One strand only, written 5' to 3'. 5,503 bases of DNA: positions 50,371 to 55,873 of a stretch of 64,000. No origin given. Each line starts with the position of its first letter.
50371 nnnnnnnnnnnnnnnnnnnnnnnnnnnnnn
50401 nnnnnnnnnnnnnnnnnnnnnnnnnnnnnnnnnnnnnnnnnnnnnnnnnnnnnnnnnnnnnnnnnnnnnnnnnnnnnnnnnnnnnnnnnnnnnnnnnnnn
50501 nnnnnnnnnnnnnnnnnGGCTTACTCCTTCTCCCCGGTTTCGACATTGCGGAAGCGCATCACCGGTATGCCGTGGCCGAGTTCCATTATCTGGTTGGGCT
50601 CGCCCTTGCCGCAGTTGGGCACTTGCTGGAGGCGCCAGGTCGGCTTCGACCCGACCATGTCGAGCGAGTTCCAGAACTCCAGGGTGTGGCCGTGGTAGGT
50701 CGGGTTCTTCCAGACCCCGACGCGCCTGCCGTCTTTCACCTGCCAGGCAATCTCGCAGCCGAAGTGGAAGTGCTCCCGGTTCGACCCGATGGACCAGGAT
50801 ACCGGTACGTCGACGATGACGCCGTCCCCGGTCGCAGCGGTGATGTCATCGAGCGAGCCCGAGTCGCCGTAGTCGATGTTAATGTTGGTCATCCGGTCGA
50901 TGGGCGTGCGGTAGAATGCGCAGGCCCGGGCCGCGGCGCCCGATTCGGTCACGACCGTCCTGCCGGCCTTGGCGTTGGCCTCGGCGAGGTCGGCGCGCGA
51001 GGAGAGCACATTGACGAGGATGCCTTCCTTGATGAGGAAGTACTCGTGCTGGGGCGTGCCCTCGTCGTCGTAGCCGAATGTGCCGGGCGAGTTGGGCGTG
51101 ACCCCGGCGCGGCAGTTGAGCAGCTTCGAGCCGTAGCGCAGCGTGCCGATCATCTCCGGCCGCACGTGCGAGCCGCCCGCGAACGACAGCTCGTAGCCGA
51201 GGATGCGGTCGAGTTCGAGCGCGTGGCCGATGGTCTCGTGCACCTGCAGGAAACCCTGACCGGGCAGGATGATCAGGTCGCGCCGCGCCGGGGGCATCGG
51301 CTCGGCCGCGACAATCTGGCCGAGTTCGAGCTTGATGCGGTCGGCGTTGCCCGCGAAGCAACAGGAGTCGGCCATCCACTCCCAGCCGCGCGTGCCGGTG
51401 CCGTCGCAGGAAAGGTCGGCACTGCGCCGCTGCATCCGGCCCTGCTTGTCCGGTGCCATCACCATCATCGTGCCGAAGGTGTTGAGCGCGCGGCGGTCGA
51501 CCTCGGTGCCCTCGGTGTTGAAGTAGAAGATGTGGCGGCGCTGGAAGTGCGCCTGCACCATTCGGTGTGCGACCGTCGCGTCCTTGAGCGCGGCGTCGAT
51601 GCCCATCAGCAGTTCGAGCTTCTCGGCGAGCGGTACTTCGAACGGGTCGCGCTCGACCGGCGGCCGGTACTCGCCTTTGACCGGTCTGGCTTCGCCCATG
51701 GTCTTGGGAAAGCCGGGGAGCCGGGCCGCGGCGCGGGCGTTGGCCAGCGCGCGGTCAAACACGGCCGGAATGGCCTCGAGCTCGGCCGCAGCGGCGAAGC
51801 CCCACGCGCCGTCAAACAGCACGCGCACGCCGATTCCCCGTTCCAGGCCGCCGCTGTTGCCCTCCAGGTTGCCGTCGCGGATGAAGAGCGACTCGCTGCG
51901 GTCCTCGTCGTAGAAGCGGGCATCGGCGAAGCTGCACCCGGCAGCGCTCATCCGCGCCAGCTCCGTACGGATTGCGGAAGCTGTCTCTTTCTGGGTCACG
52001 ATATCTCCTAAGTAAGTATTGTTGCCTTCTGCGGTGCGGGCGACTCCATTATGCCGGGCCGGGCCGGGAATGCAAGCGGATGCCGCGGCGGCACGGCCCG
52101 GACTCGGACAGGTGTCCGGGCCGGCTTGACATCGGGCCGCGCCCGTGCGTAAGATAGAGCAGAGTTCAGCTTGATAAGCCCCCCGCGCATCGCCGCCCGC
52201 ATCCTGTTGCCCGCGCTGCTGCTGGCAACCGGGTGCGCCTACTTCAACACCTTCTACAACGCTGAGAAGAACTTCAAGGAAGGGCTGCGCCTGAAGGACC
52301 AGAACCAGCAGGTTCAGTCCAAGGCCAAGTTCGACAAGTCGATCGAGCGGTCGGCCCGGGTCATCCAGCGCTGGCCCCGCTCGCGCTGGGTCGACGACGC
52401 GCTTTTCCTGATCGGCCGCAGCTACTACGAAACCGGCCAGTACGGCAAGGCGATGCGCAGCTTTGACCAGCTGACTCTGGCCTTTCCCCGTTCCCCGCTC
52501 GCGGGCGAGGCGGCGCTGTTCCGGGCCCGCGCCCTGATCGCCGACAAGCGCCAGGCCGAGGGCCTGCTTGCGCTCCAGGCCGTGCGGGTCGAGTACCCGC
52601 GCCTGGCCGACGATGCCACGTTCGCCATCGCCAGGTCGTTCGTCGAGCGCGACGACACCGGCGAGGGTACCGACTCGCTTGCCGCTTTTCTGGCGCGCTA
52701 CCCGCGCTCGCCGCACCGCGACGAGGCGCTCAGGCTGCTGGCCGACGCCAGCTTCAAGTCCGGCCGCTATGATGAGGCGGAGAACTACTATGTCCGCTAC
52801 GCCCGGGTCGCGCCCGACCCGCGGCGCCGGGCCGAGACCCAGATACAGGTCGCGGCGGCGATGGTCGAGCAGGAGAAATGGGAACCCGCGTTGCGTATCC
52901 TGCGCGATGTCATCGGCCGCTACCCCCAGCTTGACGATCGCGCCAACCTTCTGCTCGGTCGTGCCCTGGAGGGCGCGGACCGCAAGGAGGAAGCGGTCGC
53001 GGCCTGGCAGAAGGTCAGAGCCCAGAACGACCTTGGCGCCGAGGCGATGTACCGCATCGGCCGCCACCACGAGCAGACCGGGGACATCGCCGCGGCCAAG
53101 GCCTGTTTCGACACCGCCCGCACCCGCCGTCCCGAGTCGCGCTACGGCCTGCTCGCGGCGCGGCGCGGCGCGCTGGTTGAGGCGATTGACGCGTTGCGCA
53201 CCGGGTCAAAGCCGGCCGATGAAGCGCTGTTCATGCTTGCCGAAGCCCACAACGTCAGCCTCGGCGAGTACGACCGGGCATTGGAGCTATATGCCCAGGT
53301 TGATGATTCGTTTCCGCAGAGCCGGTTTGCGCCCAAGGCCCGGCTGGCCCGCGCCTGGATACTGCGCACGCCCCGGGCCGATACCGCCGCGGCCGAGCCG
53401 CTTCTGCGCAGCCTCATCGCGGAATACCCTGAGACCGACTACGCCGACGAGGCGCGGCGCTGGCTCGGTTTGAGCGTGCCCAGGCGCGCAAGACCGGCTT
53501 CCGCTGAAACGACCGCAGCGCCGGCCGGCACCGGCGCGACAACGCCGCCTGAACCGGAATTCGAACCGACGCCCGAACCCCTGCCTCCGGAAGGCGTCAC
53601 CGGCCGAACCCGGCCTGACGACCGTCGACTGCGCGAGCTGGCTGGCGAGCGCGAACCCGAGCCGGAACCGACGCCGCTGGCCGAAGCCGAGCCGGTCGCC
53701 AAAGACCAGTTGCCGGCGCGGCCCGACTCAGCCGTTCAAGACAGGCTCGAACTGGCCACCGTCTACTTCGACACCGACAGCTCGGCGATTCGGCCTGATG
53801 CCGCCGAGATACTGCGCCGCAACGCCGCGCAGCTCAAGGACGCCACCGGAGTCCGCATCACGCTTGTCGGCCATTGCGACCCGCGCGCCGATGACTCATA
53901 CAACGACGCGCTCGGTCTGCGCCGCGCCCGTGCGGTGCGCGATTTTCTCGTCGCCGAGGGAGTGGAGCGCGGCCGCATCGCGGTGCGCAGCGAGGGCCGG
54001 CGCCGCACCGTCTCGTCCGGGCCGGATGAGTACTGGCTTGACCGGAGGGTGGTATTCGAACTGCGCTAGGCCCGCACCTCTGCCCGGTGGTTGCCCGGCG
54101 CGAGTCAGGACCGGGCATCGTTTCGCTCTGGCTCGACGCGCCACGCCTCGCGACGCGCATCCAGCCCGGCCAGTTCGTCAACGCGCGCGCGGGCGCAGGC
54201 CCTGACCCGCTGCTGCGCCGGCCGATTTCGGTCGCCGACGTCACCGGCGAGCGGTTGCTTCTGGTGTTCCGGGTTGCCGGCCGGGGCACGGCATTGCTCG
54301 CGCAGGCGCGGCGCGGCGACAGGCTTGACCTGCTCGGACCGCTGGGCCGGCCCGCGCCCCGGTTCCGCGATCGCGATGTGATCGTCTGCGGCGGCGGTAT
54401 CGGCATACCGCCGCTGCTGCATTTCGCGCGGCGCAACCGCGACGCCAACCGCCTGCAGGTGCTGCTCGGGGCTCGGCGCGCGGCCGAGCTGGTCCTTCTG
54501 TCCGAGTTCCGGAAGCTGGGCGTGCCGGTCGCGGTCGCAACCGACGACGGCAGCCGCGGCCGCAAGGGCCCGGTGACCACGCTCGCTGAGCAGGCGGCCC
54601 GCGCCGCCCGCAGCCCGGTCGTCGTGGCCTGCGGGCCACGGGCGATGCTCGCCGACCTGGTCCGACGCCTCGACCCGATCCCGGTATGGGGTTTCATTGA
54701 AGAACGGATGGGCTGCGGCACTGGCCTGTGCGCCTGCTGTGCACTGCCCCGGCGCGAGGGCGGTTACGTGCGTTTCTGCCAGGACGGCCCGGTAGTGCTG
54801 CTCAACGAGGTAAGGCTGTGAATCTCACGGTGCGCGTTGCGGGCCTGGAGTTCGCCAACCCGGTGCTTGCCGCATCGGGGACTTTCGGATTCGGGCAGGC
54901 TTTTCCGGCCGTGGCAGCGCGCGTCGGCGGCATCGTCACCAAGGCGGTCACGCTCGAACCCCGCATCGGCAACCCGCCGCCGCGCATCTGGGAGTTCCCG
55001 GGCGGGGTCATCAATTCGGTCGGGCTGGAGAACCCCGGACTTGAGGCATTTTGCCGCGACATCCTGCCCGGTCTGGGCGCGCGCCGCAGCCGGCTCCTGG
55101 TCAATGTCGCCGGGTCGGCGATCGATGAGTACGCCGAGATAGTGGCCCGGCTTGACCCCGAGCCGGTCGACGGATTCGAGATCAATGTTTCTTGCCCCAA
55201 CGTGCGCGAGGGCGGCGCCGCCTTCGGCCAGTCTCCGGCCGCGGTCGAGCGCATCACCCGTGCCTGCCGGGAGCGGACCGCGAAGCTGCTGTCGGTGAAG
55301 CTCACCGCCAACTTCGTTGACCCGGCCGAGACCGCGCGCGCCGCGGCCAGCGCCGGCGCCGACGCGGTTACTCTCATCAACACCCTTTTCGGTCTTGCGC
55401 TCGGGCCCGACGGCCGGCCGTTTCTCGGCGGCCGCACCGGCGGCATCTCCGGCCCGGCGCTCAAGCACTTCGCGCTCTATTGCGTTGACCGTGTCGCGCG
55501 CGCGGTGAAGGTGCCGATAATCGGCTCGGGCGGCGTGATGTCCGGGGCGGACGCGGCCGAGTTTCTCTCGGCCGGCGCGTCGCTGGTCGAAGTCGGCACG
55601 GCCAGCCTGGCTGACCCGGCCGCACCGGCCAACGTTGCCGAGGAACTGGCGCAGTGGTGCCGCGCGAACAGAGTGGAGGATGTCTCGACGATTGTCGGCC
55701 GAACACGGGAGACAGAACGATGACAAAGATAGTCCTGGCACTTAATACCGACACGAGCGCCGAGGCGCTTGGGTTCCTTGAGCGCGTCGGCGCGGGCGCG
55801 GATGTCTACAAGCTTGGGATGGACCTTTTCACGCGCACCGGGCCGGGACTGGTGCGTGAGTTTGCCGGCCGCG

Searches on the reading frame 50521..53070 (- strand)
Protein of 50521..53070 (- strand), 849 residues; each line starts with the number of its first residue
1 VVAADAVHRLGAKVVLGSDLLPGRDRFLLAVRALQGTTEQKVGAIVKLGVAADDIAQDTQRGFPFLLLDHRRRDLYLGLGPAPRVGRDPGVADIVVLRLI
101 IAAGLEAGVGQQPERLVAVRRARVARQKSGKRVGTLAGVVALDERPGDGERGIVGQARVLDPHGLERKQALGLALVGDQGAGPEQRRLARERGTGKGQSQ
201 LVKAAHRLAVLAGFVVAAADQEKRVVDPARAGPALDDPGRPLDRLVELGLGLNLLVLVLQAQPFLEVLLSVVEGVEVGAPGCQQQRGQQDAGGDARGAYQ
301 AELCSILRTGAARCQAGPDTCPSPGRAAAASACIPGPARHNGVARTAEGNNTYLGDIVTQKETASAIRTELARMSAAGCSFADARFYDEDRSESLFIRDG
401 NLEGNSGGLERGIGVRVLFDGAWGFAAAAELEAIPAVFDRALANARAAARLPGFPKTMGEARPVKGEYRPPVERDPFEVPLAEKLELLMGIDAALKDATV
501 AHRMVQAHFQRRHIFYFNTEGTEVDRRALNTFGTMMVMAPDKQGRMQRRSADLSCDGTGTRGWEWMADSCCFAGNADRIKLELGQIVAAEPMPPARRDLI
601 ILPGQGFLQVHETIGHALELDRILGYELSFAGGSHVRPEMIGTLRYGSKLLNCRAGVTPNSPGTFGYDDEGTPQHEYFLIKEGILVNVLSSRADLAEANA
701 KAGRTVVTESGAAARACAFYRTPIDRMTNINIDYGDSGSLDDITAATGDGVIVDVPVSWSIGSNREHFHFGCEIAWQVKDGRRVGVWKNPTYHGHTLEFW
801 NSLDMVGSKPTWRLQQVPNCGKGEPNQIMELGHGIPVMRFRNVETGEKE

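Call 75: search_protein_families(library=pfam, proteins=[window:50521-53070:-], max_evalue=0.00001)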
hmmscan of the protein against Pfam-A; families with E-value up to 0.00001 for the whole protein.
window:50521-53070:- (849 aa): 2 families
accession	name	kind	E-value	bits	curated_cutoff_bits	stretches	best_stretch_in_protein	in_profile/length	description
PF19289.4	PmbA_TldD_3rd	-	5e-21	75.3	22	1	611-844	18-217/220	PmbA/TldA metallopeptidase C-terminal domain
PF01523.21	PmbA_TldD_1st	-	1.7e-13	50.9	20.9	1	386-445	4-65/65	PmbA/TldA metallopeptidase domain 1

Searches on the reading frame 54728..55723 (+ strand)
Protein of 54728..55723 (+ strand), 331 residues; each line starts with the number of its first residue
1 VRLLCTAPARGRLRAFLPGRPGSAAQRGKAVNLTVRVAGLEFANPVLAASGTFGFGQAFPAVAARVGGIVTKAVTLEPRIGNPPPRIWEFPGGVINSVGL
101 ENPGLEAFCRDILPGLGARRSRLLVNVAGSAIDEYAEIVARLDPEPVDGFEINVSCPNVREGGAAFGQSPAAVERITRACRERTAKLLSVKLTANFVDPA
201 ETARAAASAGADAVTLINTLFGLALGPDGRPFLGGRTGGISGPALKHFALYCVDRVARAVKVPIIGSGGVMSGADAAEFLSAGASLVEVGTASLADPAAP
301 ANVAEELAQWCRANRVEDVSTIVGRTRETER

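Call 94: search_protein_families(library=pfam, proteins=[window:54728-55723:+], max_evalue=0.00001)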
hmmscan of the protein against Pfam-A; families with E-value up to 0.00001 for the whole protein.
window:54728-55723:+ (331 aa): 3 families
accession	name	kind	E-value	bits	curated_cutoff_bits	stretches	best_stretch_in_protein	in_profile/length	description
PF01180.27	DHO_dh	-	2.4e-65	221.1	27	1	33-309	2-289/291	Dihydroorotate dehydrogenase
PF03060.21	NMO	-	1.5e-09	38.1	28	1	173-306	103-238/331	Nitronate monooxygenase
PF01207.24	Dus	-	1.4e-06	28.1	20.4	0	122-302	55-226/311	Dihydrouridine synthase (Dus)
